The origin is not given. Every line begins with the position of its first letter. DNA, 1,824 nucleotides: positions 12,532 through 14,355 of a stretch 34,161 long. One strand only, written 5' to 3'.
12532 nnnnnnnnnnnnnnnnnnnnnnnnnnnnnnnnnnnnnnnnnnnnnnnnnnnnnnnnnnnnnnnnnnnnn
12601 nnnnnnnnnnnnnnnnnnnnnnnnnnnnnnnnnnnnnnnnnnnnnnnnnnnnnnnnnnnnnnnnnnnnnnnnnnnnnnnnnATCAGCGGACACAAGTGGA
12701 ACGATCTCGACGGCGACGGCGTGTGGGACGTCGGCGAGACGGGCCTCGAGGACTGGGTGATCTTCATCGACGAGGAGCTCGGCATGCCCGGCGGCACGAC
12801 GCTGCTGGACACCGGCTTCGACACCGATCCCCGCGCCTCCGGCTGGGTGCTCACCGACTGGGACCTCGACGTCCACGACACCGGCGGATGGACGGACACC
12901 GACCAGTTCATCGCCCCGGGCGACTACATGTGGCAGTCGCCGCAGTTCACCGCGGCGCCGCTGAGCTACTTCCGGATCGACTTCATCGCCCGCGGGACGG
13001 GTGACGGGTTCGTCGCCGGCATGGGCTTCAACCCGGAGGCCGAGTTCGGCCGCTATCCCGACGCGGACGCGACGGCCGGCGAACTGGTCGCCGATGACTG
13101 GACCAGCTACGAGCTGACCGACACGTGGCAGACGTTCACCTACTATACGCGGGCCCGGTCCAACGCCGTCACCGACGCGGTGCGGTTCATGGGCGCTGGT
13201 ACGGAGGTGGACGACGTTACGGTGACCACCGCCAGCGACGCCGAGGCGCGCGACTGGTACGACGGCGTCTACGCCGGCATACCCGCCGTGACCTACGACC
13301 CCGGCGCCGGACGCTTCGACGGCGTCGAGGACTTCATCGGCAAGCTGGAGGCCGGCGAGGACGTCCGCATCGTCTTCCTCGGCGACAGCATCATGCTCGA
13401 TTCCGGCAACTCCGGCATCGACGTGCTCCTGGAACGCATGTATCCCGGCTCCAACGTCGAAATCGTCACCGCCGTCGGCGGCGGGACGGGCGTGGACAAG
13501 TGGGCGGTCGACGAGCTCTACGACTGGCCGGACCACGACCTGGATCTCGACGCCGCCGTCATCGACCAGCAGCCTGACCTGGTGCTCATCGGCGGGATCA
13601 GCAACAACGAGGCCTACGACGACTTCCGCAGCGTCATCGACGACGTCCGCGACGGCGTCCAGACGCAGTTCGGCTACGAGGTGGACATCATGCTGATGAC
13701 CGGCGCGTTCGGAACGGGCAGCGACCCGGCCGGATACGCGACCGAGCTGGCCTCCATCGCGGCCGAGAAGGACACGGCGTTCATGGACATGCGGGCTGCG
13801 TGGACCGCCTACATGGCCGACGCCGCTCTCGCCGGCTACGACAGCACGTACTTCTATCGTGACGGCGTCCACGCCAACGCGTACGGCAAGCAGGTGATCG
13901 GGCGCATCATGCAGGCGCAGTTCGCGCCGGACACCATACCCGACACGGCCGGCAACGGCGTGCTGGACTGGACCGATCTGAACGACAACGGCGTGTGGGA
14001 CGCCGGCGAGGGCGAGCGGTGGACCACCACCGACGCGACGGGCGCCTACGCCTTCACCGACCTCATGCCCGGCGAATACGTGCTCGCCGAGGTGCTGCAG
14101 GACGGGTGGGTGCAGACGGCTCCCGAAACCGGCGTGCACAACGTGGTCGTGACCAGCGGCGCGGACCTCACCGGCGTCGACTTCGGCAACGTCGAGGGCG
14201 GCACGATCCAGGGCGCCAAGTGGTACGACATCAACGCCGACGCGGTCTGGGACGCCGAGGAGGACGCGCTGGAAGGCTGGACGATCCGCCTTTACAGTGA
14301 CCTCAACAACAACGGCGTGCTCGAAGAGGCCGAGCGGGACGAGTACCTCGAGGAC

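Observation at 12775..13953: A beta-sandwich + SGNH-hydrolase module is nested inside a single SdrD-B/Cna-B-like repeat of the giant protein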

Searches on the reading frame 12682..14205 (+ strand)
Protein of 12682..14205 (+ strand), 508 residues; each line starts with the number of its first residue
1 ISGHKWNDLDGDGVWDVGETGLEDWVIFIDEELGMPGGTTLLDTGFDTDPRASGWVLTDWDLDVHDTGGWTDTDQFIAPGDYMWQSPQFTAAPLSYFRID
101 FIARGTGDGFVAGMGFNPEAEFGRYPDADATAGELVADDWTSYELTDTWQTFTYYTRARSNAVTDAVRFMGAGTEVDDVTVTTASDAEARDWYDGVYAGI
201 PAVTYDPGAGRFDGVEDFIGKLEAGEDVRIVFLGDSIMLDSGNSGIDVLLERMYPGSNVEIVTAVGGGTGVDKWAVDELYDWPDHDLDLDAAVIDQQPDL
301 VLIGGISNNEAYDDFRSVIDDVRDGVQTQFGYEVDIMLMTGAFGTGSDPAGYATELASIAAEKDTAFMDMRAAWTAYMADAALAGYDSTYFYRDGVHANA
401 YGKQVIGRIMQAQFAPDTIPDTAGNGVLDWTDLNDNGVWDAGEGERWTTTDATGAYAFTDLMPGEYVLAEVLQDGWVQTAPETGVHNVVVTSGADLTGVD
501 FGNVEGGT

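Call 35: predict_structure(alignment_id=A4)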
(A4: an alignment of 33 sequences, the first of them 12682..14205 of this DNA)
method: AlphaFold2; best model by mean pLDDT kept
length: 508 residues; sequences in the alignment: 33
mean_pLDDT: 85.9   pTM: 0.77
mean pLDDT of the five models: 85.9, 84.9, 83.5, 83.4, 82.6
residues with pLDDT >= 90: 308; 70-90: 129; 50-70: 24; < 50: 47
segments of 3 or more residues with pLDDT < 50: 1-9, 22-35, 424-444
pLDDT, mean of each block of 10 residues (from residue 1): 44 59 45 62 93 94 90 81 95 98 95 96 89 90 96 97 97 95 97 95 92 96 98 93 97 96 84 84 84 97 83 95 98 97 79 95 97 95 96 94 97 83 42 39 61 79 85 84 87 85 79
secondary structure, 60 per line:
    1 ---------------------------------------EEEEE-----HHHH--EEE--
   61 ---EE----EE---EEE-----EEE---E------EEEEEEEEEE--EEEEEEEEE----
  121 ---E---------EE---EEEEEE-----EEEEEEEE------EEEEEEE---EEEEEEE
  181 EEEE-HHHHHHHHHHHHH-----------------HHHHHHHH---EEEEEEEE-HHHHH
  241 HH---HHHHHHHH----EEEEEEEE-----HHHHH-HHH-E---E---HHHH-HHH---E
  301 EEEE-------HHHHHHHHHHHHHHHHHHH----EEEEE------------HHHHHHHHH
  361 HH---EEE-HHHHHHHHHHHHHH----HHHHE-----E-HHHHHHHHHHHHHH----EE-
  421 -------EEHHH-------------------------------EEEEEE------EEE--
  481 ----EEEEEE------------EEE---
elements in order: E40-44 H50-53 E56-58 E75-77 E83-85 E96-105 E108-116 E139-144 E150-157 E164-170 E174-184 H186-198 H216-223 E227-234 H236-242 H246-253 E258-265 H271-275 H289-292 E300-304 H312-330 E335-339 H352-362 E366-368 H370-383 H388-391 H400-413 E464-469 E476-478 E485-490 E503-505

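Call 39: fold_search(model_id=the predicted structure, library=pdb)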
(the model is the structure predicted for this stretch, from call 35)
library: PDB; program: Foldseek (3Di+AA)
matches with E <= 10: 1575; with E <= 0.001: 180
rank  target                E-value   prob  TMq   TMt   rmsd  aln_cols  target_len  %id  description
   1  2w5f_B                8.9e-08  1.00  0.18  0.18  19.8       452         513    9  High resolution crystallographic structure of the Clostridium thermocellum N-terminal endo-1,4-beta-D-xylanase 10B (Xy (released 2010-01-19)
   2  2wys_A                1.8e-07  1.00  0.18  0.18  19.3       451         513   11  High resolution crystallographic structure of the Clostridium thermocellum N-terminal endo-1,4-beta-D-xylanase 10B (Xy (released 2010-08-25)
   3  6hfz_C                2.4e-07  1.00  0.31  0.41   3.9       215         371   16  Crystal structure of a two-domain esterase (CEX) active on acetylated mannans (released 2019-09-11)
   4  2w5f_A                3.1e-07  1.00  0.19  0.19  19.7       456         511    8  High resolution crystallographic structure of the Clostridium thermocellum N-terminal endo-1,4-beta-D-xylanase 10B (Xy (released 2010-01-19)
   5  6hfz_B                7.9e-07  1.00  0.30  0.40   3.8       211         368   16  Crystal structure of a two-domain esterase (CEX) active on acetylated mannans (released 2019-09-11)
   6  4gwn_A                1.1e-06  1.00  0.19  0.18   8.0       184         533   12  Crystal structure of human mature meprin beta (released 2012-09-19)
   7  4q9a_A                2.4e-06  1.00  0.25  0.53   4.9       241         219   15  Crystal structure of a putative GDSL-like lipase (PARMER_00689) from Parabacteroides merdae ATCC 43184 at 2.86 A resol (released 2014-06-25)
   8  4gwm_A                3.3e-06  1.00  0.19  0.18   6.3       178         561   13  Crystal structure of human promeprin beta (released 2012-09-19)
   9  3zm8_A                3.3e-06  0.97  0.14  0.16  19.9       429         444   10  Crystal structure of Podospora anserina GH26-CBM35 beta-(1,4)- mannanase (released 2013-04-17)
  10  7ddy_A                4.9e-06  1.00  0.28  0.66   3.6       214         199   17  Crystal structure of an acetyl xylan esterase AlAXEase (released 2021-06-02)
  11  5w6h_A                7.4e-06  1.00  0.21  0.16   6.0       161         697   11  Crystal structure of Bacteriophage CBA120 tailspike protein 4 enzymatically active domain (TSP4dN, orf213) (released 2018-10-24)
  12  7uab_E                7.4e-06  1.00  0.19  0.17   8.0       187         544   12  Human pro-meprin alpha (zymogen state) (released 2022-11-02)
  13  7uaf_C                7.9e-06  1.00  0.19  0.18   8.4       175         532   15  Human meprin alpha inhibitory complex with compound 10d (N~3~,N~3~-bis[(2H-1,3-benzodioxol-5-yl)methyl]-N-hydroxy-beta (released 2022-11-02)
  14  7uab_H                8.4e-06  1.00  0.19  0.18   8.5       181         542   14  Human pro-meprin alpha (zymogen state) (released 2022-11-02)
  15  7uae_A                8.9e-06  1.00  0.20  0.19   7.9       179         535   15  Human meprin alpha (active state) (released 2022-11-02)
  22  7ddy_B                1.4e-05  1.00  0.29  0.66   4.3       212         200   18  Crystal structure of an acetyl xylan esterase AlAXEase (released 2021-06-02)
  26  7ddy_D                1.7e-05  1.00  0.28  0.67   4.0       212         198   18  Crystal structure of an acetyl xylan esterase AlAXEase (released 2021-06-02)
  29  1gui_A                1.7e-05  1.00  0.16  0.46  13.5       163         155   18  CBM4 structure and function (released 2002-09-26)
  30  2zex_A                1.8e-05  1.00  0.17  0.47   8.0       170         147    9  Family 16 carbohydrate binding module (released 2008-03-04)
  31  1k42_MODEL_1_A        1.8e-05  1.00  0.17  0.41   7.5       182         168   15  The Solution Structure of the CBM4-2 Carbohydrate Binding Module from a Thermostable Rhodothermus marinus Xyla (released 2002-05-29)
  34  2zew_B                2.0e-05  1.00  0.16  0.45   8.2       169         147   11  Family 16 Cabohydrate Binding Domain Module 1 (released 2008-03-04)
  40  2zey_A                2.4e-05  1.00  0.15  0.43   9.2       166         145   11  Family 16 carbohydrate binding module (released 2008-03-04)
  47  2zey_B                2.9e-05  1.00  0.16  0.46   8.8       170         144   12  Family 16 carbohydrate binding module (released 2008-03-04)
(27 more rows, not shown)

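Call 50: predict_structure(alignment_id=A5)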
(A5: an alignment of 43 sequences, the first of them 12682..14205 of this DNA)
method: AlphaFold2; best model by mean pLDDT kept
length: 508 residues; sequences in the alignment: 43
mean_pLDDT: 89.5   pTM: 0.78
mean pLDDT of the five models: 89.5, 88.7, 88.3, 84.4, 82.9
residues with pLDDT >= 90: 366; 70-90: 97; 50-70: 24; < 50: 21
segments of 3 or more residues with pLDDT < 50: 33-36, 421-428, 431-433, 441-443
pLDDT, mean of each block of 10 residues (from residue 1): 95 93 91 61 90 94 90 72 95 97 94 96 92 92 96 97 97 93 93 93 94 97 97 93 96 93 87 90 88 98 85 96 98 97 79 96 97 96 96 94 98 83 45 49 70 94 84 91 87 89 84
secondary structure, 60 per line:
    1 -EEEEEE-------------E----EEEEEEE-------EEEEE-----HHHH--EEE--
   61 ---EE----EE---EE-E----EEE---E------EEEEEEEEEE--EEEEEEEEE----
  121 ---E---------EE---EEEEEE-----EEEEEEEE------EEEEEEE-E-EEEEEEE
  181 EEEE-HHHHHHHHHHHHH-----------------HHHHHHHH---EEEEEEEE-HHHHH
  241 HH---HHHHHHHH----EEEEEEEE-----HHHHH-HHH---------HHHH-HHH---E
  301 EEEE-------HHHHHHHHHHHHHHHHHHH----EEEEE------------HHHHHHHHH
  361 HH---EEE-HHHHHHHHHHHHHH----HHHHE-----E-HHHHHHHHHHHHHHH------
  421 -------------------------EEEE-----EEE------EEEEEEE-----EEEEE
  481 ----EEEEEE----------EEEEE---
elements in order: E2-7 E26-32 E40-44 H50-53 E56-58 E83-85 E96-105 E108-116 E139-144 E150-157 E164-170 E174-184 H186-198 H216-223 E227-234 H236-242 H246-253 E258-265 H271-275 H289-292 E300-304 H312-330 E335-339 H352-362 E366-368 H370-383 H388-391 H400-414 E446-449 E455-457 E464-470 E476-480 E485-490 E501-505

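Call 60: search_protein_families(library=pfam, proteins=[window:12682-14205:+], max_evalue=0.001)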
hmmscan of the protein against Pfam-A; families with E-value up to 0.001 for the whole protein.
window:12682-14205:+ (508 aa): 1 family
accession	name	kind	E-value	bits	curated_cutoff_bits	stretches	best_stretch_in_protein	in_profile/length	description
PF17210.9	SdrD_B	-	3.5e-08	34.1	29.7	1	446-487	40-81/112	SdrD B-like domain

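Call 63: find_related_loci(query=window:12682-14205:+, collection=metagenome_contigs, flank=8000)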
Query window:12682-14205:+ (508 aa) in metagenome_contigs; peptide patterns used: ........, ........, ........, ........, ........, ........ (x = any residue, [..] = any of these).
30 stretches matched a pattern, but none encodes a relative of the query by tblastn (E <= 1e-3).

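Call 71: fold_search(model_id=the predicted structure, library=pdb)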
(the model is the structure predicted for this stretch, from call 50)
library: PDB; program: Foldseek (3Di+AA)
matches with E <= 10: 1620; with E <= 0.001: 169
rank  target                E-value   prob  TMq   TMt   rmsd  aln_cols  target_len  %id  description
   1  2waa                  8.2e-10  1.00  0.20  0.29  15.9       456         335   12  Structure of a family two carbohydrate esterase from Cellvibrio japonicus (released 2009-03-24)
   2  3u37_B                1.6e-07  1.00  0.19  0.24  14.9       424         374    9  An Acetyl Xylan Esterase (Est2A) from the Rumen Bacterium Butyrivibrio proteoclasticus. (released 2013-02-13)
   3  2w5f_B                3.4e-07  1.00  0.18  0.18  17.9       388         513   10  High resolution crystallographic structure of the Clostridium thermocellum N-terminal endo-1,4-beta-D-xylanase 10B (Xy (released 2010-01-19)
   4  2wys_A                5.2e-07  1.00  0.18  0.17  19.5       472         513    8  High resolution crystallographic structure of the Clostridium thermocellum N-terminal endo-1,4-beta-D-xylanase 10B (Xy (released 2010-08-25)
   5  3zm8_A                5.9e-07  0.98  0.15  0.17  20.5       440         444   10  Crystal structure of Podospora anserina GH26-CBM35 beta-(1,4)- mannanase (released 2013-04-17)
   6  6hfz_A                6.6e-07  1.00  0.30  0.41   5.5       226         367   18  Crystal structure of a two-domain esterase (CEX) active on acetylated mannans (released 2019-09-11)
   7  6hfz_B                7.4e-07  1.00  0.32  0.43   4.9       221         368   16  Crystal structure of a two-domain esterase (CEX) active on acetylated mannans (released 2019-09-11)
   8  3u37_H                8.3e-07  1.00  0.17  0.21  13.6       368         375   10  An Acetyl Xylan Esterase (Est2A) from the Rumen Bacterium Butyrivibrio proteoclasticus. (released 2013-02-13)
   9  2w5f_A                9.4e-07  1.00  0.18  0.18  17.6       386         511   10  High resolution crystallographic structure of the Clostridium thermocellum N-terminal endo-1,4-beta-D-xylanase 10B (Xy (released 2010-01-19)
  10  4k3u_A                1.1e-06  1.00  0.24  0.33  14.2       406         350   10  Peptidoglycan O-acetylesterase in action, 30 min (released 2014-09-03)
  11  4gwn_A                2.0e-06  1.00  0.19  0.18   7.6       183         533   11  Crystal structure of human mature meprin beta (released 2012-09-19)
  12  6hh9_D                2.7e-06  1.00  0.31  0.42   3.8       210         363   16  Crystal structure of a two-domain esterase (CEX) active on acetylated mannans co-crystallized with mannopentaose (released 2019-09-11)
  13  4gwm_A                3.1e-06  1.00  0.20  0.18   5.1       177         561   11  Crystal structure of human promeprin beta (released 2012-09-19)
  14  1gui_A                4.1e-06  1.00  0.16  0.46  14.9       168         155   18  CBM4 structure and function (released 2002-09-26)
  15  7uab_E                4.9e-06  1.00  0.18  0.17   8.2       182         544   14  Human pro-meprin alpha (zymogen state) (released 2022-11-02)
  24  7ddy_A                1.7e-05  1.00  0.28  0.64   4.3       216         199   18  Crystal structure of an acetyl xylan esterase AlAXEase (released 2021-06-02)
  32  7ddy_B                2.9e-05  1.00  0.28  0.64   4.3       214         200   19  Crystal structure of an acetyl xylan esterase AlAXEase (released 2021-06-02)
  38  1k42_MODEL_1_A        3.7e-05  1.00  0.16  0.39   8.7       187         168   14  The Solution Structure of the CBM4-2 Carbohydrate Binding Module from a Thermostable Rhodothermus marinus Xyla (released 2002-05-29)
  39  7ddy_D                3.9e-05  1.00  0.28  0.65   4.4       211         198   19  Crystal structure of an acetyl xylan esterase AlAXEase (released 2021-06-02)
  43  2zez_C                4.4e-05  1.00  0.13  0.41   8.4       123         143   10  Family 16 Carbohydrate Binding Module-2 (released 2008-03-25)
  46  8xmz_A                4.9e-05  1.00  0.18  0.57   3.7       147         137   12  Crystal structure of a novel porphyran-binding carbohydrate binding module (released 2024-01-17)
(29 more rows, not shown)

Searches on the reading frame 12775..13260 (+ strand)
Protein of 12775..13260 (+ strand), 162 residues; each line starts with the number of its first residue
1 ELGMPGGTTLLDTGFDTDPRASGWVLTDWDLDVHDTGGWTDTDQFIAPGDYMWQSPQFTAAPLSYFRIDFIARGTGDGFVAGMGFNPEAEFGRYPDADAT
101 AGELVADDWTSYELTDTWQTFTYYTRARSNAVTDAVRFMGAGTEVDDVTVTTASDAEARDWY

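Call 6: search_protein_families(library=pfam, proteins=[window:12775-13260:+], max_evalue=10)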
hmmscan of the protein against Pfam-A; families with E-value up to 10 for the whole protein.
window:12775-13260:+ (162 aa): 0 families
